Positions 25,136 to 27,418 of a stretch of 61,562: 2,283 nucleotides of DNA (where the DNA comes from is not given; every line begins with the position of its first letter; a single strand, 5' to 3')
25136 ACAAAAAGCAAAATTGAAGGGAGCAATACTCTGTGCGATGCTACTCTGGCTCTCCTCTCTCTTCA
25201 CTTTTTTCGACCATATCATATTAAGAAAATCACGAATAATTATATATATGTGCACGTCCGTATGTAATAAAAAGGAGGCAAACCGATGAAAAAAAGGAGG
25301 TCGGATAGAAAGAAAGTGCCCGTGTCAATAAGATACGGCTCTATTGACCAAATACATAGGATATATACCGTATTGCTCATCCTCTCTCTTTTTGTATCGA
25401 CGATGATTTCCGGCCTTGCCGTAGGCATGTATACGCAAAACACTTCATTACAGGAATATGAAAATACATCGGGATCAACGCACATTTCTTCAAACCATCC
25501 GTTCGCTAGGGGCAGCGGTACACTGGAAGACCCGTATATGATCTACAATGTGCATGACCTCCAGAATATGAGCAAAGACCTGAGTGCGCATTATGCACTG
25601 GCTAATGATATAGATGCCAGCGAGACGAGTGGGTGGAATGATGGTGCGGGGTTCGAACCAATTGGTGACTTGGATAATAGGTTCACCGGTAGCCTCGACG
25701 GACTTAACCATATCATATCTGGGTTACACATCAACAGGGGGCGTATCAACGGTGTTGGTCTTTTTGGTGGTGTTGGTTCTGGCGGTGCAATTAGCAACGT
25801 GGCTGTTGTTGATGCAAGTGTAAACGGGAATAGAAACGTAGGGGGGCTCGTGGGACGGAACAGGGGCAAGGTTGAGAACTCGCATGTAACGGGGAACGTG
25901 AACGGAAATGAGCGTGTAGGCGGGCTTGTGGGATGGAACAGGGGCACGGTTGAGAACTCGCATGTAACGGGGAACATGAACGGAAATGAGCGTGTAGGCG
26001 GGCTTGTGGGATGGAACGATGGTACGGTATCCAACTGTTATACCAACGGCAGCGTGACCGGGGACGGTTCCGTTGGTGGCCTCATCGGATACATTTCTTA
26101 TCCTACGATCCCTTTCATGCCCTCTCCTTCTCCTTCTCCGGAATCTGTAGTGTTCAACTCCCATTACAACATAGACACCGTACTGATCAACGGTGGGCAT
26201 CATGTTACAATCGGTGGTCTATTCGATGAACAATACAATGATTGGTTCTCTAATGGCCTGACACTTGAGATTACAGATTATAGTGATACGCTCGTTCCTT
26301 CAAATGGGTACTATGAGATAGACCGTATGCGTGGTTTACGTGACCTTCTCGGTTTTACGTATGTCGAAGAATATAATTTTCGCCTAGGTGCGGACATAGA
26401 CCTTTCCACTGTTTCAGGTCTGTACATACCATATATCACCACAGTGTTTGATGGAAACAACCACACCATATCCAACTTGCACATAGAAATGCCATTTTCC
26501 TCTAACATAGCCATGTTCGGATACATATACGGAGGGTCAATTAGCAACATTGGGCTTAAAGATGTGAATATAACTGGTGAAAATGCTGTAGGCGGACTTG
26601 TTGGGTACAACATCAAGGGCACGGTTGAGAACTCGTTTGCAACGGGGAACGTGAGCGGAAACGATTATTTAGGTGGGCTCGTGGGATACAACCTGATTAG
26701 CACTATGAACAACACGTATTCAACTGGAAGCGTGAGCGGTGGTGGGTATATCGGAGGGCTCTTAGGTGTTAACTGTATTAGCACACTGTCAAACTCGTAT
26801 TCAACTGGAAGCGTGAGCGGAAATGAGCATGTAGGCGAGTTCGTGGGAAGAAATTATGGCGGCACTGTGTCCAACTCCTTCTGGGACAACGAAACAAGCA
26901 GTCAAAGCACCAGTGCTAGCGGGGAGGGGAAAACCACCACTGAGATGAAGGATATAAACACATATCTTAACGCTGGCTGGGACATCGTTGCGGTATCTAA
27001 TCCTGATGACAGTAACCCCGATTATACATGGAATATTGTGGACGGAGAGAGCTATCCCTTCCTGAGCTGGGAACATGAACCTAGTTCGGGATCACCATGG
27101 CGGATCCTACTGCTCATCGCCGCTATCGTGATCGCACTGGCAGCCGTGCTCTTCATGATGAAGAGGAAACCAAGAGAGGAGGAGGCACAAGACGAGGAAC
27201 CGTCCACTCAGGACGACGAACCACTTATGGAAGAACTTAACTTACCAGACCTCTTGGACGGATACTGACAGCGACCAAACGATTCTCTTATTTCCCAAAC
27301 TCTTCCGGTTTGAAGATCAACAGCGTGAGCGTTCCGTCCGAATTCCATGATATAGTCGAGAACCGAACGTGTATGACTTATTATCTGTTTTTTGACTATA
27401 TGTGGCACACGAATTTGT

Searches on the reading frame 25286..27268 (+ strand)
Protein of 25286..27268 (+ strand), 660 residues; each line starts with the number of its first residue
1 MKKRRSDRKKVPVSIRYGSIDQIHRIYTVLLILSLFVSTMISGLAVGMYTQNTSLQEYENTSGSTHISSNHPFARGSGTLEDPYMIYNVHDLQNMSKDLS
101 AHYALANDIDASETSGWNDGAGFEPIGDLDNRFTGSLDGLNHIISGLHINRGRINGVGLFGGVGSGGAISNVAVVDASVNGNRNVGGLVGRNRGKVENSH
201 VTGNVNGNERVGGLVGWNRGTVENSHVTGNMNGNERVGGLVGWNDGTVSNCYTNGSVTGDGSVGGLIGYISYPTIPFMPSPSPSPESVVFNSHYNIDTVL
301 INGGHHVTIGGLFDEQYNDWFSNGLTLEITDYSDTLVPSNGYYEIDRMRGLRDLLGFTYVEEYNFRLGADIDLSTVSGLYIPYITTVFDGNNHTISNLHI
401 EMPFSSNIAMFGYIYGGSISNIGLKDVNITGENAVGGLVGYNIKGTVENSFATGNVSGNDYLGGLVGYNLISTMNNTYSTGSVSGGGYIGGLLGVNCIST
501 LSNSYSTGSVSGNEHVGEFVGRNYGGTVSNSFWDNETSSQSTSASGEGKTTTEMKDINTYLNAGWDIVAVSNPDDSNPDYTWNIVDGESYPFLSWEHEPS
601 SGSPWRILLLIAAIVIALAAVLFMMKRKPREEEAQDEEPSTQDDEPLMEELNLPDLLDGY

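Call 8: search_protein_families(library=pfam, proteins=[window:25286-27268:+], max_evalue=0.01)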
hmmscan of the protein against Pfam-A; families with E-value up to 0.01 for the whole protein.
window:25286-27268:+ (660 aa): 2 families
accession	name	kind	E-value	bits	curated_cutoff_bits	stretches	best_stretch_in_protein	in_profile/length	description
PF07581.17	Glug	-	1.7e-25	88.1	20.5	4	431-457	1-28/28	The GLUG motif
PF05342.19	Peptidase_M26_N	-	6e-06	26.1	27.7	0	364-449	157-245/250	M26 IgA1-specific Metallo-endopeptidase N-terminal region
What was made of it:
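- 25286..27268 (+): 660-aa GLUG surface protein, a paralogue of the first at its N-terminal domain and C-terminal anchor. Pfam Glug 1.7e-25 (call 8).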

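Call 31: search_protein_families(library=ncbifam, proteins=[window:25286-27268:+], max_evalue=0.01)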
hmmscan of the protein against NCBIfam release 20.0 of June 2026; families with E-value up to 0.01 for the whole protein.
window:25286-27268:+ (660 aa): 2 families
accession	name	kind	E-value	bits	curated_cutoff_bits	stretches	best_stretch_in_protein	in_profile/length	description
NF046024.1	ZmpD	exception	3.1e-07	28.1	3000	1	363-513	665-822/1812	zinc metalloprotease D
NF046019.1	ZmpB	exception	0.0013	15.9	3000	1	364-570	835-1048/1969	zinc metalloprotease B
